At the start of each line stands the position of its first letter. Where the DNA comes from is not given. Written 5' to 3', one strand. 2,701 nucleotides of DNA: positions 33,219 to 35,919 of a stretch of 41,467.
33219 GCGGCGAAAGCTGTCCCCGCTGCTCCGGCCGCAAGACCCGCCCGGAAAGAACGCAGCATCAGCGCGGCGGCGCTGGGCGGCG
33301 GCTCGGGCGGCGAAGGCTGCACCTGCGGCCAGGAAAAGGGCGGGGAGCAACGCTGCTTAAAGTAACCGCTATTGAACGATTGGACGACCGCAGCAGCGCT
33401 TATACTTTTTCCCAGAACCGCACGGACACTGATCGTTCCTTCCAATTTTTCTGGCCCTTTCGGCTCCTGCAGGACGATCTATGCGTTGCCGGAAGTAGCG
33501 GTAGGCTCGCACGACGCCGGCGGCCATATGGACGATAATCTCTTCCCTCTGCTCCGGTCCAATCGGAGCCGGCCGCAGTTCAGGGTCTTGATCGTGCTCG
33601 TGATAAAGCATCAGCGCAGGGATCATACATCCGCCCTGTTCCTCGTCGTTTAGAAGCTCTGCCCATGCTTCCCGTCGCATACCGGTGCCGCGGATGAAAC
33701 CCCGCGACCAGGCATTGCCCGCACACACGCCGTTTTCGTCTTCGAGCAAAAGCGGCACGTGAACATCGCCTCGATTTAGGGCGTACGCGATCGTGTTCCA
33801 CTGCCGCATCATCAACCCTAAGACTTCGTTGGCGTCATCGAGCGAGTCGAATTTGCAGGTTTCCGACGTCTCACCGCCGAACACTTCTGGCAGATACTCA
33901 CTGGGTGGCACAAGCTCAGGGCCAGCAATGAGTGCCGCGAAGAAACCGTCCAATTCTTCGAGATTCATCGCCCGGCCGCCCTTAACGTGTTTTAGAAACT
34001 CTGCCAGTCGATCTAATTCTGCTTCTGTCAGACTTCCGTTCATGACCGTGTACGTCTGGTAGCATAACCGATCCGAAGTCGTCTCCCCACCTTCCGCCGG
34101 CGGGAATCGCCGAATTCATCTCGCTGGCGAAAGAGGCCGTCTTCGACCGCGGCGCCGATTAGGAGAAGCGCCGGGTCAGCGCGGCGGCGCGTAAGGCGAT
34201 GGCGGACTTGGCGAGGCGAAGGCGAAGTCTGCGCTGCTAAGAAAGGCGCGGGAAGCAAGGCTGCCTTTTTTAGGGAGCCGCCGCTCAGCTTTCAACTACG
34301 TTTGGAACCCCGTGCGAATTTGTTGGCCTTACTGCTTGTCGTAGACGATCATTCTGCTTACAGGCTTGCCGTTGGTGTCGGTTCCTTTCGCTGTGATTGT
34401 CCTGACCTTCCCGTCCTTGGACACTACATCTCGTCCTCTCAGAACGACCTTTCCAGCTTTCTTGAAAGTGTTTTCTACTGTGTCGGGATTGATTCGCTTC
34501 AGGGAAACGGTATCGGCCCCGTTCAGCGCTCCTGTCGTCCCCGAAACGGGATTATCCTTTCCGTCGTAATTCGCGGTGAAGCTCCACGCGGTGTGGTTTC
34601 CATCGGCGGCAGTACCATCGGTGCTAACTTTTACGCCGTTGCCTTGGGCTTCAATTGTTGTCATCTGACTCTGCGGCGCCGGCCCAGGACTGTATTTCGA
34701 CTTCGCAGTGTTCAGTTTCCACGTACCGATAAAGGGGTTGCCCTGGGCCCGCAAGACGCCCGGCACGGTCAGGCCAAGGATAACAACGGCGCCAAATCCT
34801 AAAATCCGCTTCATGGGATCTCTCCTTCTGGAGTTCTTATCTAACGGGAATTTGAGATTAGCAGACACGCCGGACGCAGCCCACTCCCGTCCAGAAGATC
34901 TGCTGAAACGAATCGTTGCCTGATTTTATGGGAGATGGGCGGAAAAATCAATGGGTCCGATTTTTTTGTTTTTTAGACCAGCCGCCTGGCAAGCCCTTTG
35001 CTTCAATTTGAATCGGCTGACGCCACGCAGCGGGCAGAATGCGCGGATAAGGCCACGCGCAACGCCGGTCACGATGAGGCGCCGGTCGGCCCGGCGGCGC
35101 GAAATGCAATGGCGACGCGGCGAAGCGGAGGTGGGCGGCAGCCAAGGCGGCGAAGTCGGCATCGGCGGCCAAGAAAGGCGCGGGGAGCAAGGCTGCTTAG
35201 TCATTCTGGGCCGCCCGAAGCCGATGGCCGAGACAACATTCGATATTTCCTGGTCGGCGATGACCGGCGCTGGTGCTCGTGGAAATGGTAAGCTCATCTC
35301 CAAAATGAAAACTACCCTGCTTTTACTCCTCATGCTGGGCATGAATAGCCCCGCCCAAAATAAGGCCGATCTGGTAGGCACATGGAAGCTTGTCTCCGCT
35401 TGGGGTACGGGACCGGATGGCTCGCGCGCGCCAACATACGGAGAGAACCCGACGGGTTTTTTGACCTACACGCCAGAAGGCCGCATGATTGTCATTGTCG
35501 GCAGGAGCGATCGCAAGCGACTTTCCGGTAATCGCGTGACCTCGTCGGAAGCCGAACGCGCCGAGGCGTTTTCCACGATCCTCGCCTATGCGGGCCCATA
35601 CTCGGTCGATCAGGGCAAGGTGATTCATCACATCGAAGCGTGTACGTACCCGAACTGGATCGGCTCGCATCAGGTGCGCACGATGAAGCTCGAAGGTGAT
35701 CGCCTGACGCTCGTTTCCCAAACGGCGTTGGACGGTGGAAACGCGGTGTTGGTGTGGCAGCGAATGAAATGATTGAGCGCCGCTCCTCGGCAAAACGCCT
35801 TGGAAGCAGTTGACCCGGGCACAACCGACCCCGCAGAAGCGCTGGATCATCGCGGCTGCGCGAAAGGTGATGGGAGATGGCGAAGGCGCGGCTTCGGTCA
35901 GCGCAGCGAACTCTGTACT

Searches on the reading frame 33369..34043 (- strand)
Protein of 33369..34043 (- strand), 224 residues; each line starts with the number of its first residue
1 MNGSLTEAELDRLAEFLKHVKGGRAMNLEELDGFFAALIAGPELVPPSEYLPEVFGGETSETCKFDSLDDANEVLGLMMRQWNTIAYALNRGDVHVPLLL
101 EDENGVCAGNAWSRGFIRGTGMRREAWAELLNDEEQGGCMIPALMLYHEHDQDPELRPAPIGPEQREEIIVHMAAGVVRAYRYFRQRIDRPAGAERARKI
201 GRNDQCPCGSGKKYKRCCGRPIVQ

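Call 8: search_protein_families(library=pfam, proteins=[window:33369-34043:-], max_evalue=0.01)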
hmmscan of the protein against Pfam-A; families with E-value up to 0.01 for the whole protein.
window:33369-34043:- (224 aa): 2 families
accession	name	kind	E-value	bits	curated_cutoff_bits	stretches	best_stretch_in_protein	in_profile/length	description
PF03695.18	UPF0149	-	9.5e-29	101.3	25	1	11-185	1-180/181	Uncharacterised protein family (UPF0149)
PF02810.21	SEC-C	-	6.9e-10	39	20.4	1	202-220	1-19/19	SEC-C motif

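Call 44: find_homologous_proteins(query=window:33372-34043:-, max_evalue=1e-20)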
Query window:33372-34043:- (224 aa): 2152 proteins with E <= 1e-20 among 5523 candidates; the best 120 are listed.
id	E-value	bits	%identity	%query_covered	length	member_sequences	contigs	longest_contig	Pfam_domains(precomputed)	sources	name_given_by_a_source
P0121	2.1e-134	465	100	89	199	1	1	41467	PF02810.22,PF03695.19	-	-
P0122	3.9e-119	415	80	99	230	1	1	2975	PF02810.22,PF03695.19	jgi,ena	-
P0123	1.6e-115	403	78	99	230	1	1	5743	PF02810.22,PF03695.19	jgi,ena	-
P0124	2.4e-110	386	75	99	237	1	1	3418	PF02810.22,PF03695.19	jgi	-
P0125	1.2e-104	367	72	98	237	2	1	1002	PF02810.22,PF03695.19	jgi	jgi:uncharacterized protein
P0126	2.8e-104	366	72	98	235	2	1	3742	PF02810.22,PF03695.19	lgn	-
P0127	4.8e-104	365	72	96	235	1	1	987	PF02810.22,PF03695.19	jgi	jgi:uncharacterized protein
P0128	5.0e-104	365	69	100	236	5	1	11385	PF02810.22,PF03695.19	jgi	jgi:uncharacterized protein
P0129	1.0e-103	364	70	98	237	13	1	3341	PF02810.22,PF03695.19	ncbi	-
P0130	1.0e-103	364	70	97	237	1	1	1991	PF02810.22,PF03695.19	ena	-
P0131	2.6e-103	363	70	100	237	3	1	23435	PF02810.22,PF03695.19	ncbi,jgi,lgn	jgi:uncharacterized protein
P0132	3.2e-103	363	70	98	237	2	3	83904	PF02810.22,PF03695.19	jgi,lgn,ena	-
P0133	8.9e-103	361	68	100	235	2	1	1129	PF02810.22,PF03695.19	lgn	-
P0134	1.9e-102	360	72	97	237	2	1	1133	PF02810.22,PF03695.19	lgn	-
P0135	2.3e-102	360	69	99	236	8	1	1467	PF02810.22,PF03695.19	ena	-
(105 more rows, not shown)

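Call 45: find_encoding_contigs(protein=P0123, flank=6000, max_places=2)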
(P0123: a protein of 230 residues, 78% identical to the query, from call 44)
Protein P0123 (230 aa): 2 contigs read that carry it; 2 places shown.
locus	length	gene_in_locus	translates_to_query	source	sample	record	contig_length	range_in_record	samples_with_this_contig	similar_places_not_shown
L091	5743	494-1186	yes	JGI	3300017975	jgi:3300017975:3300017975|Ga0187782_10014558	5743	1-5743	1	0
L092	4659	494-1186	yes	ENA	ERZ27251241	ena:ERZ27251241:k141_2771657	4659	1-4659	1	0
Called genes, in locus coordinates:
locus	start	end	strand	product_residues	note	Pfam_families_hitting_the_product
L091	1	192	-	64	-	?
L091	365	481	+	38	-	-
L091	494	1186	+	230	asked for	PF03695:UPF0149, PF02810:SEC-C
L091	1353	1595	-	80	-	-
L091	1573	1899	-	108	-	-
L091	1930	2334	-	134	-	-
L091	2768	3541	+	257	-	PF00326:Peptidase_S9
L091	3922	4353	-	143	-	-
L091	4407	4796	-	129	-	PF02245:Pur_DNA_glyco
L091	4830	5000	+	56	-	-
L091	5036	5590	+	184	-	PF02834:LigT_PEase, PF13563:2_5_RNA_ligase2, PF02834:LigT_PEase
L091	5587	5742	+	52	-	?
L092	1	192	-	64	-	?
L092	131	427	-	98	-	-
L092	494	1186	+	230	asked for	PF03695:UPF0149, PF02810:SEC-C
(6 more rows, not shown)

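Call 46: find_encoding_contigs(protein=P0122, flank=6000, max_places=2)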
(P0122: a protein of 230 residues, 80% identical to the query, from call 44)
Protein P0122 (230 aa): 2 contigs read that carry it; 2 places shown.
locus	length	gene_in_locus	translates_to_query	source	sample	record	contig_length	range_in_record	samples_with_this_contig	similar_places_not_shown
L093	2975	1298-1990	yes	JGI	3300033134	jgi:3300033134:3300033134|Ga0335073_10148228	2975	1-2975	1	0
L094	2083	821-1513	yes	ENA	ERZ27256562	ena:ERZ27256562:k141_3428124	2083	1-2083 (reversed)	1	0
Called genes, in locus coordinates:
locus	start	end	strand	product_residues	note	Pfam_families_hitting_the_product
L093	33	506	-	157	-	-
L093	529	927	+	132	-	-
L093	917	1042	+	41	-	-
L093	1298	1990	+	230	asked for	PF03695:UPF0149, PF02810:SEC-C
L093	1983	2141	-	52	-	-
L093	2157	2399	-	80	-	-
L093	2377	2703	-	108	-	-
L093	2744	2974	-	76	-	?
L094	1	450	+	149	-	?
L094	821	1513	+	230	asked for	PF03695:UPF0149, PF02810:SEC-C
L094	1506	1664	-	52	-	-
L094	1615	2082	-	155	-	?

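Call 47: find_encoding_contigs(protein=P0132, flank=8000, max_places=2)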
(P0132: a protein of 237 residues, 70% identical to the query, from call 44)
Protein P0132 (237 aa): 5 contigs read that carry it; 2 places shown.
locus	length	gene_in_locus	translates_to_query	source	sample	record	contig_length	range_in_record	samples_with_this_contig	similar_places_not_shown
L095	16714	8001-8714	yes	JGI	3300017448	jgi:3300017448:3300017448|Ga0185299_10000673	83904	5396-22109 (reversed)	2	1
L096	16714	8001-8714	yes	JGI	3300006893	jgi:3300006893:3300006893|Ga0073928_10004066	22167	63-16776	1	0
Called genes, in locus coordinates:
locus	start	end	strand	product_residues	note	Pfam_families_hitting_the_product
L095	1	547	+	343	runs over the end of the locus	PF00158:Sigma54_activat, PF14532:Sigma54_activ_2, PF00004:AAA (weak), PF07728:AAA_5 (weak), PF25601:AAA_lid_14, PF02954:HTH_8 (weak)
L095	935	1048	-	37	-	-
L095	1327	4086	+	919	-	PF03707:MHYT, PF00989:PAS (weak), PF08447:PAS_3, PF08448:PAS_4 (weak), PF13426:PAS_9 (weak), PF00512:HisKA, PF02518:HATPase_c, PF00072:Response_reg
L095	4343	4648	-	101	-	PF00072:Response_reg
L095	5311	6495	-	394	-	PF09587:PGA_cap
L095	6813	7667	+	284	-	PF01370:Epimerase (faint), PF05368:NmrA, PF13460:NAD_binding_10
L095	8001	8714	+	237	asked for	PF03695:UPF0149, PF02810:SEC-C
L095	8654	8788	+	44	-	-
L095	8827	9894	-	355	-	PF10056:DUF2293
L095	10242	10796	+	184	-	PF01370:Epimerase, PF13460:NAD_binding_10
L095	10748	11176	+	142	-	-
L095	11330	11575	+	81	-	-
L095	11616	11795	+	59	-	-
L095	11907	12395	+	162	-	PF04248:NTP_transf_9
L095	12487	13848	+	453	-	PF01073:3Beta_HSD (weak), PF01370:Epimerase, PF05368:NmrA, PF13460:NAD_binding_10, PF11066:DUF2867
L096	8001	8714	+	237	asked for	PF03695:UPF0149, PF02810:SEC-C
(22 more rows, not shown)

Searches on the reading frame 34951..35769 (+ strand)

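Call 8: search_protein_families(library=pfam, proteins=[window:34951-35769:+], max_evalue=0.01)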
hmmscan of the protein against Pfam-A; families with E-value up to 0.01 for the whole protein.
window:34951-35769:+ (273 aa): 1 family
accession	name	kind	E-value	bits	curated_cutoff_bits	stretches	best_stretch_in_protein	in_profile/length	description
PF13924.12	Lipocalin_5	-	7.5e-32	110.6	25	1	142-272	1-142/142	Lipocalin-like domain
